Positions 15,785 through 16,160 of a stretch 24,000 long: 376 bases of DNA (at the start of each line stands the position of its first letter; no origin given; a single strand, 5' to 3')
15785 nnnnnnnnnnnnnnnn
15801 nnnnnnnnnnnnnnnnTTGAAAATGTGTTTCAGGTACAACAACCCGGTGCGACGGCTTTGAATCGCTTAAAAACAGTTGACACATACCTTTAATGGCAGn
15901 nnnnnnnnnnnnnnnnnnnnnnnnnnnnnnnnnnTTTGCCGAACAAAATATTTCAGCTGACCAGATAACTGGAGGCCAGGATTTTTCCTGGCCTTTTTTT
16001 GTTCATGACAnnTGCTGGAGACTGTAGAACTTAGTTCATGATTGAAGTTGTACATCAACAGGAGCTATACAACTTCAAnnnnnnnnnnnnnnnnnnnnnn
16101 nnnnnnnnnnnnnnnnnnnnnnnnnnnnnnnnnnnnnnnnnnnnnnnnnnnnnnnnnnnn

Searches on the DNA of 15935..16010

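Call 57: search_rna_families(source=window, start=15935, end=16010, threshold=evalue, max_evalue=10, show_alignments=3)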
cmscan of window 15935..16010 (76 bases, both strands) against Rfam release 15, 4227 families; matches with E-value up to 10: 31.
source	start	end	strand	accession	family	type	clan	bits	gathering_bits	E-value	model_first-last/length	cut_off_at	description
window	15967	16010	+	RF01730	Termite-leu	Cis-reg;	-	21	51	0.0067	1-65/78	3'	Termite-leu RNA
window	15946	16001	+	RF02651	SorY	Gene; sRNA;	-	20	111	0.015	1-83/83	no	Singlet oxygen resistance RNA Y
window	15935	16000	+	RF02343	ar9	Gene; sRNA;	-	18.2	45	0.25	79-149/149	5'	Alphaproteobacterial sRNA ar9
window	15949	16001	+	RF02630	Hrs12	Gene; sRNA;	-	17.3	70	0.56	1-87/87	no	Hfq-regulated sRNA 12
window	15973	15999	-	RF02053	STnc430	Gene; sRNA;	-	17.2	47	0.61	125-151/162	no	Enterobacterial sRNA STnc430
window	15935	16005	+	RF02969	DUF3800-I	Gene; sRNA;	-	17.1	44.2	0.77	36-115/115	5'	DUF3800-I RNA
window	15952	16000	+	RF00057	RyhB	Gene; sRNA;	-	16.8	55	0.28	1-67/67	no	RyhB RNA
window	15972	16006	-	RF00617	cHP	Cis-reg;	CL00129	16.6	40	0.15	1-45/45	no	Flavivirus capsid hairpin cHP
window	15935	16001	+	RF01808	MicX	Gene; sRNA;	-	16.5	75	0.046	126-194/194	5'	MicX Vibrio cholerae sRNA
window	15935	16001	+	RF00444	PrrF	Gene; sRNA;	-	16.1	90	0.55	78-150/150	5'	PrrF RNA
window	15972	15997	+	RF03790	MIR8008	Gene; miRNA;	-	14.6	66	0.88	1-55/55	no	MIR8008 microRNA precursor family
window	15952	15999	+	RF01388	isrD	Gene; sRNA;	-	14.5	37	0.58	1-51/51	no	isrD Hfq binding RNA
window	15948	15999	+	RF02784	SorX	Gene; sRNA;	-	14.2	46.6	0.18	1-73/73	no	Singlet oxygen resistance RNA X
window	15935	16008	+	RF00121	MicC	Gene; sRNA;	-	14.2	90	3.6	47-123/123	5'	MicC RNA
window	15935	16005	+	RF00558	L20_leader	Cis-reg; leader;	-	14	58.7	0.88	54-127/127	5'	Ribosomal protein L20 leader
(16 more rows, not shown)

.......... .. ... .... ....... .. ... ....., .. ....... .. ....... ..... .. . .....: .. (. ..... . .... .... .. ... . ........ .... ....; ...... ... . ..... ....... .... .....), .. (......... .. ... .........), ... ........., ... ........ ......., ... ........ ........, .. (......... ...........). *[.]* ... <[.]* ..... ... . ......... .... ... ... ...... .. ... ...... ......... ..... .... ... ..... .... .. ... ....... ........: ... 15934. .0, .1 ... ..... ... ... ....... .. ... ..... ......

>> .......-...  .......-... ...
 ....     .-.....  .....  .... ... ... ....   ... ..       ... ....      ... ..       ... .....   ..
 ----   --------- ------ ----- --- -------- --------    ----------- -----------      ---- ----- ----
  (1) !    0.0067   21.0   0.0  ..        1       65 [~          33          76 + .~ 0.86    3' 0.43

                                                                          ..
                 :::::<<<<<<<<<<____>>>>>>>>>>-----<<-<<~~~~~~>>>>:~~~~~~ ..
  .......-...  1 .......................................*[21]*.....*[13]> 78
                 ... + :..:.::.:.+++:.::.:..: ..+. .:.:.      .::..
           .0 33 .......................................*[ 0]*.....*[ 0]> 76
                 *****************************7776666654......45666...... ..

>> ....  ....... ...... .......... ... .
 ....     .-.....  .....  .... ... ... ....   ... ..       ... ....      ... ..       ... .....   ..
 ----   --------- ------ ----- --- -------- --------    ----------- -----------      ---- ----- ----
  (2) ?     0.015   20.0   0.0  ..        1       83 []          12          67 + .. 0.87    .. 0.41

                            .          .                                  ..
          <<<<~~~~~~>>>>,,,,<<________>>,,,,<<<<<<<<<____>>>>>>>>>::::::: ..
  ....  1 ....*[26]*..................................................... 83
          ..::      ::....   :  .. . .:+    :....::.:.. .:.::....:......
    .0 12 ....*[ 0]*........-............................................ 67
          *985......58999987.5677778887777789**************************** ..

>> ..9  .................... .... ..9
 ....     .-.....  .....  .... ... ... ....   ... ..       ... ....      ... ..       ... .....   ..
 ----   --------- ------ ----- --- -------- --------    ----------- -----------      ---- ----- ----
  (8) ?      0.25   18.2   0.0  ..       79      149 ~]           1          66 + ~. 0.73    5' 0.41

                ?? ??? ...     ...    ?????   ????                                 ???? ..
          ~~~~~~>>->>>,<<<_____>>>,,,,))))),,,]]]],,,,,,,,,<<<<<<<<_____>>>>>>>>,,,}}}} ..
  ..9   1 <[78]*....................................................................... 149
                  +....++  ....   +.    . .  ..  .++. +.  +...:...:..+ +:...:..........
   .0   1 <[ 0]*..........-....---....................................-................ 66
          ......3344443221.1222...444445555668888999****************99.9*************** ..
